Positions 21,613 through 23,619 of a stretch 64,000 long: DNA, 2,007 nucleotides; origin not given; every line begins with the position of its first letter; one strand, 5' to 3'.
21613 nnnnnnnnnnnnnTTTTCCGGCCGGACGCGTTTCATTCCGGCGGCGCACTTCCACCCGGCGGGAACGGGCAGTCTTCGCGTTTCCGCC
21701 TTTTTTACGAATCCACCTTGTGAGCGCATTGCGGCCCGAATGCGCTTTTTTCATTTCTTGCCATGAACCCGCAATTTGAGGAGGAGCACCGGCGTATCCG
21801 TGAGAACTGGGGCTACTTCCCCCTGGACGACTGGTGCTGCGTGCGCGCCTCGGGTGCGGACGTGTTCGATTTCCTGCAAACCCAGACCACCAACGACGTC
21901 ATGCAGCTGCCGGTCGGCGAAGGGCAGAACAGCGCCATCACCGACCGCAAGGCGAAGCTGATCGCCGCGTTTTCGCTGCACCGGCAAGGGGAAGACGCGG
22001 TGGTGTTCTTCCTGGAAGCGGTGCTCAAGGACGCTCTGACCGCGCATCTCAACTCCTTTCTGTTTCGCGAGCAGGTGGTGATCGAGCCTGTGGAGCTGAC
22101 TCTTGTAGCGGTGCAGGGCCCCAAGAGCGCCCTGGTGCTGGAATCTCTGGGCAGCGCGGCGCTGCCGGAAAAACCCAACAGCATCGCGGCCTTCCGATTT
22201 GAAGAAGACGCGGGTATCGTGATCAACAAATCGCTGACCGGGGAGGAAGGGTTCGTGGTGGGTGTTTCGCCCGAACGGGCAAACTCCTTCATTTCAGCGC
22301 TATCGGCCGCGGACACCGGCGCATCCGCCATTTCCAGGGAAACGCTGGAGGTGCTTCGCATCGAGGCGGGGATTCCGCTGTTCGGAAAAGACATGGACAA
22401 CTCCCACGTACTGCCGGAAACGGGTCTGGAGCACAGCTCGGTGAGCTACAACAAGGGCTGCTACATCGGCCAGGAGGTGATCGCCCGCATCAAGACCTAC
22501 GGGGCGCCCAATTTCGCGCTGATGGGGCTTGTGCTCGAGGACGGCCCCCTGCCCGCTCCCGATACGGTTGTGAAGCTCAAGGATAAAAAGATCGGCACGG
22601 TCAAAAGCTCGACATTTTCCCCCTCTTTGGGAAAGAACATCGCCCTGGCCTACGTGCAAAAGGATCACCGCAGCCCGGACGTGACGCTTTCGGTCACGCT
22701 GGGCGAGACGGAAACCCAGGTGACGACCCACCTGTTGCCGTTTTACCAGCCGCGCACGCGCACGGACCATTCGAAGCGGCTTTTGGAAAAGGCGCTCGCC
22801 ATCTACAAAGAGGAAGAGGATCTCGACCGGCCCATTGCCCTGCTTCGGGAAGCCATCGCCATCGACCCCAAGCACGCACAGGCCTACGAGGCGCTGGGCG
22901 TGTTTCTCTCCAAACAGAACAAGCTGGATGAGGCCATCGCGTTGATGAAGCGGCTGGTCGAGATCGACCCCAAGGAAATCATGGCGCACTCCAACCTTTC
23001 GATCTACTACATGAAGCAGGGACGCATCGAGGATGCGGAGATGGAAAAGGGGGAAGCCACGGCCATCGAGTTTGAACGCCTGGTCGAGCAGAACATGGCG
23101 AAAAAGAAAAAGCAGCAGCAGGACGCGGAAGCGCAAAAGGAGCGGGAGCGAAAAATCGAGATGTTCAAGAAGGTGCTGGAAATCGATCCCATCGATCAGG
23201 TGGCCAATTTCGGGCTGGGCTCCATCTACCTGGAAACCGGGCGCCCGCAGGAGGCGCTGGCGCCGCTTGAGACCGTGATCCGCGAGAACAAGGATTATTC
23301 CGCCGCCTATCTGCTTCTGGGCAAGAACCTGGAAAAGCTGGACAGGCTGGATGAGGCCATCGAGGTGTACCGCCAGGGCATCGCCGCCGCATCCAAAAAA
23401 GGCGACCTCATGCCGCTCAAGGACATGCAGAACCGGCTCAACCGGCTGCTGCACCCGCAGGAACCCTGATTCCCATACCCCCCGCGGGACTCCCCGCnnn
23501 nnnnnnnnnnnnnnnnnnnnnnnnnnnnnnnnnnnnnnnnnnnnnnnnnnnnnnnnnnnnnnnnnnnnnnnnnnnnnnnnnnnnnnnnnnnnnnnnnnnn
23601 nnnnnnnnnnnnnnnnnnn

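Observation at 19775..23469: Compact Fe-S maturation neighbourhood: bolA-grxD-Prx-like divergent from erpA and ygfZ-TPR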

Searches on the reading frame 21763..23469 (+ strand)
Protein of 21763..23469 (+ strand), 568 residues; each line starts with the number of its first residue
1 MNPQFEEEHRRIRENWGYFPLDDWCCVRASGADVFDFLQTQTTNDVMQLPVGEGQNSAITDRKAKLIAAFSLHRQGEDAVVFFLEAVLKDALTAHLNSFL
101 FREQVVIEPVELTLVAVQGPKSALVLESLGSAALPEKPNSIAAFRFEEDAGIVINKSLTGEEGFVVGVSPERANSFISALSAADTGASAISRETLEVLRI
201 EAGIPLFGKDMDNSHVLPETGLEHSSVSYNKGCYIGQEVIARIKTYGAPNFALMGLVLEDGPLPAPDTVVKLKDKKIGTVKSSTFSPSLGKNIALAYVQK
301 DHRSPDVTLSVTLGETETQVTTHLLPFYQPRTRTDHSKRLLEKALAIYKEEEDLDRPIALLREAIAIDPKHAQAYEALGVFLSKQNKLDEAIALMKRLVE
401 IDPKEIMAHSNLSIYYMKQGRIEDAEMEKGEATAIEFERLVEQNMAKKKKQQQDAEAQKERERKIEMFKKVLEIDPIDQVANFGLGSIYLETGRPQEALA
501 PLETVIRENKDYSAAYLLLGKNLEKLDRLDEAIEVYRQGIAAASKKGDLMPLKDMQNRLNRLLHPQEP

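Call 3: search_protein_families(library=pfam, proteins=[window:21763-23469:+], max_evalue=0.01)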
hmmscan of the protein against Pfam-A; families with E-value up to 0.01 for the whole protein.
window:21763-23469:+ (568 aa): 27 families (the best 25 are shown)
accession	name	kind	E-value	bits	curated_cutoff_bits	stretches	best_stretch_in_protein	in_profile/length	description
PF01571.26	GCV_T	-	1.8e-30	106.5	25.6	1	5-223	29-253/255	Aminomethyltransferase folate-binding domain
PF13431.12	TPR_17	-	2.9e-21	74.3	24.4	2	360-393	1-34/34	Tetratricopeptide repeat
PF14559.12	TPR_19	-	7.9e-20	71.4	25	3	350-408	3-61/68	Tetratricopeptide repeat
PF07719.23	TPR_2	-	1.2e-16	59.8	27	1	372-404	1-33/34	Tetratricopeptide repeat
PF13181.12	TPR_8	-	4.3e-16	58.1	25.7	2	372-404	1-33/34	Tetratricopeptide repeat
PF13432.12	TPR_16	-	7.8e-16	58.6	32.7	2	484-544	2-62/65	Tetratricopeptide repeat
PF13414.12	TPR_11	-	2.4e-15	56.4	26.8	2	347-382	3-38/42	TPR repeat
PF08669.17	GCV_T_C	-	1.1e-14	54.5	25.9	1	253-328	3-79/80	Glycine cleavage T-protein C-terminal barrel domain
PF13424.12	TPR_12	-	5.2e-12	46.2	30.1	0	372-428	3-67/77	Tetratricopeptide repeat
PF00515.34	TPR_1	-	7.8e-12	44.9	27.8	0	372-404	1-33/34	Tetratricopeptide repeat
PF13428.12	TPR_14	-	1.4e-10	41.2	23.5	0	484-521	6-43/44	Tetratricopeptide repeat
PF13374.12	TPR_10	-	5.9e-09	36.1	27.5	0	372-401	2-31/42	Tetratricopeptide repeat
PF13176.12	TPR_7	-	8.4e-09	35.3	27.9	0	374-403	1-30/36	Tetratricopeptide repeat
PF12895.13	ANAPC3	-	1.4e-08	35.3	27.2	1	464-537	8-80/82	Anaphase-promoting complex, cyclosome, subunit 3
PF13174.12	TPR_6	-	1.4e-07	32.1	26.3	0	515-538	2-25/33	Tetratricopeptide repeat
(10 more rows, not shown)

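Call 4: search_protein_families(library=ncbifam, proteins=[window:21763-23469:+], max_evalue=0.01)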
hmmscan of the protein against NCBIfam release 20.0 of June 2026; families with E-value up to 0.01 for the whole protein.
window:21763-23469:+ (568 aa): 28 families (the best 25 are shown)
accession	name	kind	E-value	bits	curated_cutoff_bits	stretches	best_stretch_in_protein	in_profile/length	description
NF001567.0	PRK00389.1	subfamily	1.3e-44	152.6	300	1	7-332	36-357/359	glycine cleavage system aminomethyltransferase GcvT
TIGR00528.1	gcvT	equivalog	5.5e-38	130.8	235.85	1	6-328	33-360/362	glycine cleavage system aminomethyltransferase GcvT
NF010093.0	PRK13579.1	equivalog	1.7e-34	119.3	459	1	7-331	43-367/371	glycine cleavage system aminomethyltransferase GcvT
NF053776.1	TmaoDeMthMsil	equivalog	7.6e-23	80.9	1100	1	31-309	444-732/763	trimethylamine N-oxide demethylase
NF007110.0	PRK09559.1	equivalog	2e-21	76.3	219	1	19-270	22-265/327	tRNA-modifying protein YgfZ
NF040959.1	MamA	equivalog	3.9e-21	75.5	200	2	331-425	99-192/204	magnetosome protein MamA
TIGR03317.2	CAF17_like_YgfZ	equivalog_domain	1.9e-20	73.3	49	1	196-300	2-111/113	CAF17-like 4Fe-4S cluster assembly/insertion protein YgfZ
TIGR01372.1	soxA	subfamily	3.8e-19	68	1164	1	6-332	647-991/996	sarcosine oxidase subunit alpha family protein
NF009133.0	PRK12486.1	equivalog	1.1e-16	60.7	410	1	27-319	66-360/369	dimethylsulfoniopropionate demethylase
TIGR02917.1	PEP_TPR_lipo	equivalog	3.1e-15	55.1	312.2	2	456-547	510-601/899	XrtA/PEP-CTERM system TPR-repeat protein PrsT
TIGR02521.1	type_IV_pilW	equivalog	8.1e-15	55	154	2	340-481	34-171/234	type IV pilus biogenesis/stability protein PilW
NF052415.1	T3SS_chap_SctY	equivalog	9.2e-12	45.4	70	2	466-538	27-102/106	type III secretion apparatus assembly chaperone SctY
NF033762.1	social_mot_Tgl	equivalog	2e-09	37.2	225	1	356-559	49-248/252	social motility TPR repeat lipoprotein Tgl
NF033920.0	C39_PA2778_fam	equivalog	4.1e-09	36.2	150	2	450-542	161-253/255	PA2778 family cysteine peptidase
NF008756.0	PRK11788.1-4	equivalog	8.4e-09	34.9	474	1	453-541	188-277/389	lipopolysaccharide assembly protein LapB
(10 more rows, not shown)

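Call 7: find_homologous_proteins(query=window:21763-23469:+, max_evalue=0.00001)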
Query window:21763-23469:+ (568 aa): 1591 proteins with E <= 0.00001 among 8000 candidates; the best 120 are listed.
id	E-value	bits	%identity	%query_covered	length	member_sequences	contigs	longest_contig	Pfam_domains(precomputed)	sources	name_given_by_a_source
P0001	0.0e+0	1251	100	100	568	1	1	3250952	PF01571.27,PF25063.1,PF13431.13,PF08669.18,PF13414.13,PF13176.13,PF13428.13,PF13374.13,PF14559.13,PF24575.2,PF00515.35,PF12895.14,PF13424.13,PF13432.13,PF13181.13,PF14561.13,PF07719.24,PF13174.13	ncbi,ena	-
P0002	0.0e+0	1063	84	100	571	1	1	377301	PF01571.27,PF25063.1,PF13431.13,PF08669.18,PF13414.13,PF13176.13,PF13428.13,PF13374.13,PF14559.13,PF24575.2,PF13371.13,PF00515.35,PF12895.14,PF13424.13,PF13432.13,PF13181.13,PF14561.13,PF07719.24,PF13174.13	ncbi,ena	-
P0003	2.7e-271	919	76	98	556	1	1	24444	PF01571.27,PF25063.1,PF13431.13,PF08669.18,PF13414.13,PF13176.13,PF13428.13,PF13374.13,PF14559.13,PF24575.2,PF00515.35,PF12895.14,PF13424.13,PF13432.13,PF13181.13,PF14561.13,PF07719.24,PF13174.13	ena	-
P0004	4.8e-251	852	69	99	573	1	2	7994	PF01571.27,PF25063.1,PF13431.13,PF08669.18,PF23914.2,PF25060.1,PF13414.13,PF13176.13,PF13428.13,PF13374.13,PF14559.13,PF24575.2,PF13371.13,PF00515.35,PF12895.14,PF13424.13,PF21033.5,PF13432.13,PF13181.13,PF14561.13,PF07719.24,PF13174.13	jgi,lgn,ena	-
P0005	2.2e-250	850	69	99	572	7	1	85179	PF01571.27,PF25063.1,PF13431.13,PF08669.18,PF23914.2,PF13414.13,PF13176.13,PF13428.13,PF13374.13,PF14559.13,PF13371.13,PF00515.35,PF12895.14,PF13424.13,PF13432.13,PF13181.13,PF14561.13,PF07719.24,PF13174.13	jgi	jgi:folate-binding protein YgfZ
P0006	3.4e-248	843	67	99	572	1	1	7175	PF01571.27,PF25063.1,PF13431.13,PF08669.18,PF23914.2,PF13414.13,PF13176.13,PF13428.13,PF13374.13,PF14559.13,PF00515.35,PF12895.14,PF13424.13,PF13432.13,PF13181.13,PF14561.13,PF07719.24,PF13174.13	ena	-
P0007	1.4e-247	841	68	99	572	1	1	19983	PF01571.27,PF25063.1,PF13431.13,PF08669.18,PF23914.2,PF25060.1,PF13414.13,PF13176.13,PF13428.13,PF13374.13,PF14559.13,PF24575.2,PF00515.35,PF12895.14,PF13424.13,PF13432.13,PF13181.13,PF14561.13,PF07719.24,PF13174.13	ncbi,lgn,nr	ncbi:MAG: hypothetical protein NPINA01_33160 [Nitrospinaceae bacterium]|nr:MAG: hypothetical protein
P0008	2.5e-247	840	67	99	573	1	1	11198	PF01571.27,PF13431.13,PF08669.18,PF23914.2,PF13414.13,PF13176.13,PF13428.13,PF13374.13,PF14559.13,PF24575.2,PF13371.13,PF00515.35,PF12895.14,PF13424.13,PF13432.13,PF13181.13,PF14561.13,PF07719.24,PF13174.13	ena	-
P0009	4.6e-247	839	67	99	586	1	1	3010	PF01571.27,PF25063.1,PF13431.13,PF08669.18,PF23914.2,PF13414.13,PF13176.13,PF13428.13,PF13374.13,PF14559.13,PF24575.2,PF00515.35,PF12895.14,PF13424.13,PF13432.13,PF13181.13,PF14561.13,PF07719.24,PF13174.13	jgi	jgi:folate-binding protein YgfZ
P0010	7.5e-247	839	68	99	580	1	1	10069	PF01571.27,PF25063.1,PF13431.13,PF08669.18,PF13414.13,PF13176.13,PF13428.13,PF13374.13,PF14559.13,PF24575.2,PF13371.13,PF00515.35,PF12895.14,PF13424.13,PF13432.13,PF13181.13,PF14561.13,PF07719.24,PF13174.13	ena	-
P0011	2.3e-246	837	67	98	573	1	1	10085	PF01571.27,PF25063.1,PF13431.13,PF08669.18,PF13414.13,PF13176.13,PF13428.13,PF13374.13,PF14559.13,PF13371.13,PF00515.35,PF12895.14,PF13424.13,PF13432.13,PF13181.13,PF14561.13,PF07719.24,PF13174.13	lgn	-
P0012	5.4e-246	836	67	99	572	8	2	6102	PF01571.27,PF13431.13,PF08669.18,PF13414.13,PF13176.13,PF13428.13,PF13374.13,PF14559.13,PF24575.2,PF13371.13,PF00515.35,PF12895.14,PF13424.13,PF13432.13,PF13181.13,PF14561.13,PF07719.24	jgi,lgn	-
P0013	1.7e-245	834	68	99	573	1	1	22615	PF01571.27,PF25063.1,PF13431.13,PF08669.18,PF13414.13,PF13176.13,PF13428.13,PF13374.13,PF14559.13,PF24575.2,PF00515.35,PF12895.14,PF13424.13,PF13432.13,PF13181.13,PF14561.13,PF07719.24,PF13174.13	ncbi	-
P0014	2.0e-245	834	67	99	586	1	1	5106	PF01571.27,PF25063.1,PF13431.13,PF08669.18,PF23914.2,PF25060.1,PF13414.13,PF13176.13,PF13428.13,PF13374.13,PF14559.13,PF24575.2,PF00515.35,PF12895.14,PF13424.13,PF13432.13,PF13181.13,PF14561.13,PF07719.24,PF13174.13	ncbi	-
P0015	2.9e-245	833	67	99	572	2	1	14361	PF01571.27,PF25063.1,PF13431.13,PF08669.18,PF23914.2,PF25060.1,PF13414.13,PF13176.13,PF13428.13,PF13374.13,PF14559.13,PF00515.35,PF12895.14,PF13424.13,PF13432.13,PF13181.13,PF14561.13,PF07719.24,PF13174.13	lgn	-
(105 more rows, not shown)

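Call 12: find_related_loci(query=A2, collection=genome_contigs, flank=10000)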
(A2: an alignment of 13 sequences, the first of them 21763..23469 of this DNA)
Query A2 (568 aa) in genome_contigs; peptide patterns used: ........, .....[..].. (x = any residue, [..] = any of these).
482 stretches matched a pattern; 469 encode a relative of the query (tblastn E <= 1e-3); the best 80 are kept; 77 distinct loci.
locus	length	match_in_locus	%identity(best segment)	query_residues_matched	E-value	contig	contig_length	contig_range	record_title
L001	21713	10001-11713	84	1-568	0e+0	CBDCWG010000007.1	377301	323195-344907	MAG: Nitrospinales bacterium isolate a2619a5f-0194-4d6d-9150-7445cf304463 genome assembly, contig: contig_7, whole genom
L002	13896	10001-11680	67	8-564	0e+0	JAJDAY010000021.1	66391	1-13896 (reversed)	MAG: Nitrospinaceae bacterium isolate OFTM181 OFTM181_20, whole genome shotgun sequence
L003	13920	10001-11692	68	7-567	0e+0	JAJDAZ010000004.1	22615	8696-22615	MAG: Nitrospinaceae bacterium isolate OFTM191 OFTM191_3, whole genome shotgun sequence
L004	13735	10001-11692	67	4-564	0e+0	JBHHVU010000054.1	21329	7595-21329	MAG: Nitrospinaceae bacterium isolate S.4.sp1_bin.35 NODE_785_length_21329_cov_8.343095, whole genome shotgun sequence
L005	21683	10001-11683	63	7-564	0e+0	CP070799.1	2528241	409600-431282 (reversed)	MAG: Nitrospinaceae bacterium isolate bin1391 chromosome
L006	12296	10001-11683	65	7-563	0e+0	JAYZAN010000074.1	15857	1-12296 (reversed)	MAG: Nitrospinota bacterium isolate XB_MAG1184 DB_MAG1184_0074, whole genome shotgun sequence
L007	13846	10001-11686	62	6-563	0e+0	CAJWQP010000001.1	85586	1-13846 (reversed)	MAG TPA_asm: uncultured Nitrospina sp. isolate ERR599109_bin.11_MetaBAT_v2.12.1_MAG genome assembly, contig: NODE_69_len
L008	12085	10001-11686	62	6-563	0e+0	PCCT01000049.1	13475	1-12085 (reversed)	MAG: Nitrospinota bacterium isolate NP1026 49187, whole genome shotgun sequence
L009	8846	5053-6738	60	6-564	0e+0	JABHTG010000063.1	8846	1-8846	MAG: Nitrospina sp. isolate SI039_bin56 k141_441261, whole genome shotgun sequence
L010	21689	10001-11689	60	6-564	0e+0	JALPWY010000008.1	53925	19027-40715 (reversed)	Nitrospinaceae bacterium isolate AH-679-O07 AH-679-O07_NODE_8, whole genome shotgun sequence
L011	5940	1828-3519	62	6-565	0e+0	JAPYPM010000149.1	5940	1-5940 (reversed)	MAG: Nitrospinaceae bacterium isolate PW1.metabat2.53_sub PW1_14053_length_5940_cov_6.816313, whole genome shotgun seque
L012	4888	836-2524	60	6-564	0e+0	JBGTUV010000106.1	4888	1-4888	MAG: Candidatus Nitromaritima sp. isolate WDNA14_bin.3.strict NODE_106_length_4888_cov_0.991930, whole genome shotgun se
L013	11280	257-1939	62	1-564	0e+0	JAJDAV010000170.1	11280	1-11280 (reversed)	MAG: Nitrospinaceae bacterium isolate OFTM135 OFTM135_169, whole genome shotgun sequence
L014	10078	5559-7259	63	2-564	0e+0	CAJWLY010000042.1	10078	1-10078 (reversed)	MAG TPA_asm: uncultured Nitrospinaceae bacterium isolate ERR599060_bin.7_MetaBAT_v2.12.1_MAG genome assembly, contig: NO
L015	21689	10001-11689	61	7-564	0e+0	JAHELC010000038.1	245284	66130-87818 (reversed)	MAG: Nitrospinaceae bacterium isolate Ww603 NODE_11_length_245284_cov_5.818427, whole genome shotgun sequence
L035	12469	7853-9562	59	1-565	0e+0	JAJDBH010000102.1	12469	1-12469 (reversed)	MAG: Nitrospinaceae bacterium isolate OFTM387 OFTM387_101, whole genome shotgun sequence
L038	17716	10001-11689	59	5-566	0e+0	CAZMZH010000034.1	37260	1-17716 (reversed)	MAG TPA_asm: uncultured Nitrospinota bacterium isolate binchicken_co46_550 genome assembly, contig: NODE_1891_length_372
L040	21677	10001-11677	60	7-564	0e+0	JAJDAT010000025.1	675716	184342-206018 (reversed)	MAG: Nitrospinia bacterium isolate OFTM166 OFTM166_24, whole genome shotgun sequence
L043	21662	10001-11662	60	7-562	0e+0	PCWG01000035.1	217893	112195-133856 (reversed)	MAG: Nitrospinae bacterium CG11_big_fil_rev_8_21_14_0_20_45_15 CG11_8_21_14_0.20_scaffold_4_c, whole genome shotgun sequ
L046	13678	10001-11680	59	7-564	0e+0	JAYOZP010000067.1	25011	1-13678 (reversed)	MAG: Nitrospinales bacterium isolate 139561_S162_rosella_bins.tsv.096 NODE_2130_length_25011_cov_5.371293, whole genome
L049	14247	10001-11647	61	9-562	0e+0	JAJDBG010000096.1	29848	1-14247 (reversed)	MAG: Nitrospinaceae bacterium isolate OFTM96 OFTM96_95, whole genome shotgun sequence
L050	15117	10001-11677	59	7-564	0e+0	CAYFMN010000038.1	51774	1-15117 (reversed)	MAG TPA_asm: uncultured Nitrospinota bacterium isolate ERP019367_co1_96 genome assembly, contig: NODE_746_length_51774_c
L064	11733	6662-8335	58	5-568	0e+0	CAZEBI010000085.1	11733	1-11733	MAG TPA_asm: uncultured Nitrospina sp. isolate SRP215229_co1_186 genome assembly, contig: NODE_3583_length_11733_cov_14.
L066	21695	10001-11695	59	1-564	0e+0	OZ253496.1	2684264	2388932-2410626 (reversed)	MAG: Nitrospinales bacterium isolate df65dd65-b23d-4177-8dc5-9078cc071d11 genome assembly, chromosome: 1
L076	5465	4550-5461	57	1-307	9e-98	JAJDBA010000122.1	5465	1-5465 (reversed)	MAG: Nitrospinaceae bacterium isolate OFTM251 OFTM251_121, whole genome shotgun sequence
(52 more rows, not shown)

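Call 38: search_protein_families(library=pfam, proteins=[L040:1229-2323:-, L040:2659-4974:+, L040:4996-6885:+, L040:7057-7782:+, L040:13992-14879:-, L040:15060-15455:-, L040:15737-17128:-, L040:17164-17649:-, L040:17692-18660:-, L040:19996-20964:-], max_evalue=0.0001)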
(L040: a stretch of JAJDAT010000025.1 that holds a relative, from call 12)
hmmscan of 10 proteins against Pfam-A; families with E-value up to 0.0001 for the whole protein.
L040:1229-2323:- (364 aa): 6 families
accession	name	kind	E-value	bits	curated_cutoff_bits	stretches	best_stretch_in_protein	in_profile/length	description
PF10609.15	ParA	-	1.1e-97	326.7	27.1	1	97-340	2-245/246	NUBPL iron-transfer P-loop NTPase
PF01883.24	FeS_assembly_P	-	5e-22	78.4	23.5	1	7-77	1-72/73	Iron-sulfur cluster assembly protein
PF01656.29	CbiA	-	1.5e-10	41.5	25.4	1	101-247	1-54/125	CobQ/CobB/MinD/ParA nucleotide binding domain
PF13614.12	AAA_31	-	4.8e-09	36.8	27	1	99-137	2-40/177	AAA domain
PF00142.24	Fer4_NifH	-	5.2e-06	26.6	25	0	105-133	6-34/271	4Fe-4S iron sulfur cluster binding proteins, NifH/frxC family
PF09140.17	MipZ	-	5.3e-06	26.4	20.7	1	100-146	2-48/262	ATPase MipZ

L040:2659-4974:+ (771 aa): 2 families
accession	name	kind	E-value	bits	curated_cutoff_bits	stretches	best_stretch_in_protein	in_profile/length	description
PF00521.26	DNA_topoisoIV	-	1.7e-146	488.9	31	1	28-468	1-431/432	DNA gyrase/topoisomerase IV, subunit A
PF03989.18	DNA_gyraseA_C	-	3e-19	68.6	27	2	674-718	2-47/48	DNA gyrase C-terminal domain, beta-propeller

L040:4996-6885:+ (629 aa): 5 families
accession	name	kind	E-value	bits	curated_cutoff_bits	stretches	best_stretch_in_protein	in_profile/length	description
PF00204.31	DNA_gyraseB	-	1.1e-48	165.4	27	1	216-385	1-172/173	DNA gyrase B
PF00986.26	DNA_gyraseB_C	-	1.4e-22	80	29.8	1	557-617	2-62/63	DNA gyrase B subunit, carboxyl terminus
PF01751.28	Toprim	-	2.4e-19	69.7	23.1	1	415-526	1-95/96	Toprim domain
PF02518.31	HATPase_c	-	6.2e-16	59.3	26.4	1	31-170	3-108/111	Histidine kinase-, DNA gyrase B-, and HSP90-like ATPase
PF13589.12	HATPase_c_3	-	4.2e-06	27.3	25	1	38-148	7-108/137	Histidine kinase-, DNA gyrase B-, and HSP90-like ATPase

L040:7057-7782:+ (241 aa): 1 family
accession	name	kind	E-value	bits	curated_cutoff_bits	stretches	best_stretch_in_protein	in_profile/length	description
PF04402.19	SIMPL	-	8.1e-30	105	25.2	1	36-235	2-203/205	Protein of unknown function (DUF541)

L040:13992-14879:- (295 aa): 15 families
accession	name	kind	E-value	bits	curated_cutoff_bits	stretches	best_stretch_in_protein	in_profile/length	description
PF07719.23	TPR_2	-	7e-27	91.7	27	1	252-283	3-34/34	Tetratricopeptide repeat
PF00515.34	TPR_1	-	1.7e-26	91.3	27.8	1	253-283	4-34/34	Tetratricopeptide repeat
PF13181.12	TPR_8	-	6.2e-21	73.2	25.7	0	100-132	2-34/34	Tetratricopeptide repeat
PF13424.12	TPR_12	-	1.7e-20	73.5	30.1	1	213-279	6-74/77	Tetratricopeptide repeat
PF13428.12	TPR_14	-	5.4e-17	61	23.5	0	253-289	4-40/44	Tetratricopeptide repeat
PF13432.12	TPR_16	-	1.1e-15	58.1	32.7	0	220-282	7-63/65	Tetratricopeptide repeat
PF13174.12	TPR_6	-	1e-14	54.5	26.3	0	253-283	3-33/33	Tetratricopeptide repeat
PF13431.12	TPR_17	-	1.1e-13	50.7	24.4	0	122-153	2-33/34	Tetratricopeptide repeat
PF13414.12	TPR_11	-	1.5e-13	50.6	26.8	0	42-77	3-38/42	TPR repeat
PF14559.12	TPR_19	-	5.8e-13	49.4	25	0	118-165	10-57/68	Tetratricopeptide repeat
PF13176.12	TPR_7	-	5.3e-12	45.2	27.9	0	36-67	2-35/36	Tetratricopeptide repeat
PF13374.12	TPR_10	-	2.4e-11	43.7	27.5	0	135-162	4-31/42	Tetratricopeptide repeat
PF24575.1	TPR_Slam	-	1.8e-08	35.2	35.2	0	228-287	26-84/104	Surface lipoprotein assembly modifier, N-terminal TPR repeats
PF17874.7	TPR_MalT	-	3.4e-05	23.7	45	0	214-288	44-118/336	MalT-like TPR region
PF01239.28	PPTA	-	6.8e-05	22.8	29.5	0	149-165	1-17/32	Protein prenyltransferase alpha subunit repeat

L040:15060-15455:- (131 aa): 0 families

L040:15737-17128:- (463 aa): 3 families
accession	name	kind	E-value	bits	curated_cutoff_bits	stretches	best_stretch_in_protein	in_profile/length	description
PF03796.21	DnaB_C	-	2.2e-112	375.1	27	1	189-443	1-255/255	DnaB-like helicase C terminal domain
PF00772.26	DnaB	-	7.4e-27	93.8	23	1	14-115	2-103/103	DnaB-like helicase N terminal domain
PF13481.12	AAA_25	-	9.6e-12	45.4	27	1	203-365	28-189/195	AAA domain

L040:17164-17649:- (161 aa): 2 families
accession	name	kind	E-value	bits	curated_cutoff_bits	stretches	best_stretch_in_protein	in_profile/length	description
PF03948.19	Ribosomal_L9_C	-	1.2e-29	103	23.2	1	64-145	2-85/86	Ribosomal protein L9, C-terminal domain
PF01281.25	Ribosomal_L9_N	-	1.1e-21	76.5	20.7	1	1-47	1-47/47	Ribosomal protein L9, N-terminal domain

L040:17692-18660:- (322 aa): 1 family
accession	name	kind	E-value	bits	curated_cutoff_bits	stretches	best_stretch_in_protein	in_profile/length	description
PF09991.14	DUF2232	-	1.4e-49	169.2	27.8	1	15-302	1-290/290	Predicted membrane protein (DUF2232)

L040:19996-20964:- (322 aa): 1 family
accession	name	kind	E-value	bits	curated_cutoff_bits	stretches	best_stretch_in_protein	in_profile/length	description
PF04389.22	Peptidase_M28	-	2.7e-27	96.2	21.3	1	107-313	4-191/193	Peptidase family M28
